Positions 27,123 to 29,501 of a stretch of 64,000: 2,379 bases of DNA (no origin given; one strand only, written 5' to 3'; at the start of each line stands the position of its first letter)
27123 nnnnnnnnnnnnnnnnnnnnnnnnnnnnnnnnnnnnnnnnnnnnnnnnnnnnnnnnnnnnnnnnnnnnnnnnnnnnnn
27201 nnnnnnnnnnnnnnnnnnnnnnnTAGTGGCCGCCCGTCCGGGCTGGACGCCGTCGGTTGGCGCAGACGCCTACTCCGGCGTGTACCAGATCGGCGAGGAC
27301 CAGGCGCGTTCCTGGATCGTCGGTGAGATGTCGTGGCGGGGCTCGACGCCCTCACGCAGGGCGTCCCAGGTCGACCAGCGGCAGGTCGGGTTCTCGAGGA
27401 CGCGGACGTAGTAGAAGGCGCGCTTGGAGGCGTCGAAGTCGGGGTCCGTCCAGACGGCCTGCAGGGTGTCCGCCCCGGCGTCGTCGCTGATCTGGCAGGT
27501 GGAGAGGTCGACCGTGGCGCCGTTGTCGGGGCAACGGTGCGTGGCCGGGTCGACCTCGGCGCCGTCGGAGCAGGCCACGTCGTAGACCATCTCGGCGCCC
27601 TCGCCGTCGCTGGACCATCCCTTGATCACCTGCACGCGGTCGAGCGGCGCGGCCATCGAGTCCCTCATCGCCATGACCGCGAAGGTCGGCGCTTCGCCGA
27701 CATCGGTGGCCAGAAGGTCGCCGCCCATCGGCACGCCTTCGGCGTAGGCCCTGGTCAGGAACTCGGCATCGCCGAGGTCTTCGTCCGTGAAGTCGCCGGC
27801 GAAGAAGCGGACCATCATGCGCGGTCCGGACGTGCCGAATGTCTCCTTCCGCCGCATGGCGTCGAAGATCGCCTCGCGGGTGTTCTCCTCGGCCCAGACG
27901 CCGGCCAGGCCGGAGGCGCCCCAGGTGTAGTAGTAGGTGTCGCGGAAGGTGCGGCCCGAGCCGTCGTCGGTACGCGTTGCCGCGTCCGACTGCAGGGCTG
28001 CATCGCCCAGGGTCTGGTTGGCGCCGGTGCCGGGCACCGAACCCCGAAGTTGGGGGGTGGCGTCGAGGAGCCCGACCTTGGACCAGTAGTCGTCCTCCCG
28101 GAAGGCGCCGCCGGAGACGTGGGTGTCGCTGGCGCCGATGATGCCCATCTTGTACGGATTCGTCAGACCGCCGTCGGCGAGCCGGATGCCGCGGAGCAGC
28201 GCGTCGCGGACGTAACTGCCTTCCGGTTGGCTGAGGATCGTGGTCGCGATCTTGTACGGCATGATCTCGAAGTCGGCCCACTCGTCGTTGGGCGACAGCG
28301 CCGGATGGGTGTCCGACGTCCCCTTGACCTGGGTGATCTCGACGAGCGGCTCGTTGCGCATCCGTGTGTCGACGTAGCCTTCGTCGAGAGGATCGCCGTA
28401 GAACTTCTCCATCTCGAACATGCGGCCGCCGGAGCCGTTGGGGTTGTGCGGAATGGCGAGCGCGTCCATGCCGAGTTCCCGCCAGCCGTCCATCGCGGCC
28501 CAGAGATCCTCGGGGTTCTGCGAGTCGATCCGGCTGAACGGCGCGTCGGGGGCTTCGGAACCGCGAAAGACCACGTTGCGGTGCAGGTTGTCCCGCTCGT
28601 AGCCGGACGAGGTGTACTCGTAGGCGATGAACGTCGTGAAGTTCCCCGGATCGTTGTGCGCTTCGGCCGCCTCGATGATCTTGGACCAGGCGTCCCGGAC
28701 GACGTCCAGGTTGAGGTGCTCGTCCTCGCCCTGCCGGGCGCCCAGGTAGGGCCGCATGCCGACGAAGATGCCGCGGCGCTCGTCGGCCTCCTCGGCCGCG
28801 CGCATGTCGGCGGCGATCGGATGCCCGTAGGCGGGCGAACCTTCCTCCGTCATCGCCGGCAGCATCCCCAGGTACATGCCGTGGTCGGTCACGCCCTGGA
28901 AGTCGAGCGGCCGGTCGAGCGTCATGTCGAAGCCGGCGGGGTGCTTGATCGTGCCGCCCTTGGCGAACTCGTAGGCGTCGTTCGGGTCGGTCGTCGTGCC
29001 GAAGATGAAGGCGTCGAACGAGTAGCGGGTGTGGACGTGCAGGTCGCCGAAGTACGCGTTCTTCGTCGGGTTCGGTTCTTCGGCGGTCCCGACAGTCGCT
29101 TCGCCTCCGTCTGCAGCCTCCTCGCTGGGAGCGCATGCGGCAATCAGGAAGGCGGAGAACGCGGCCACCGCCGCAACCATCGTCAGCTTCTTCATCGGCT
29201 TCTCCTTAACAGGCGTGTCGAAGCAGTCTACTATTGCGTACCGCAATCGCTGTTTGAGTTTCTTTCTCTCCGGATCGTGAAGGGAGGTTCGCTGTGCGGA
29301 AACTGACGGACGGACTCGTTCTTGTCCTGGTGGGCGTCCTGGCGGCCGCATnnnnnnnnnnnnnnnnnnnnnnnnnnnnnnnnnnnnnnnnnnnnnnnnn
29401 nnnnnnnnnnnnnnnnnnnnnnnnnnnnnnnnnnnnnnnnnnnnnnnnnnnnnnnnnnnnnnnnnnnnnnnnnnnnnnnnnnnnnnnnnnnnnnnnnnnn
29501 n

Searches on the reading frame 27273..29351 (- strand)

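Call 21: search_protein_families(library=pfam, proteins=[window:27273-29351:-], max_evalue=0.01)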
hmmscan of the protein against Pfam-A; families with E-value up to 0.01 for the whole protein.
window:27273-29351:- (693 aa): 1 family
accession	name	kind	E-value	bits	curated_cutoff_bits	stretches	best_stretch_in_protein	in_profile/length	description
PF12228.14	DUF3604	-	5.3e-219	729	20.4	1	95-692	2-591/591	Protein of unknown function (DUF3604)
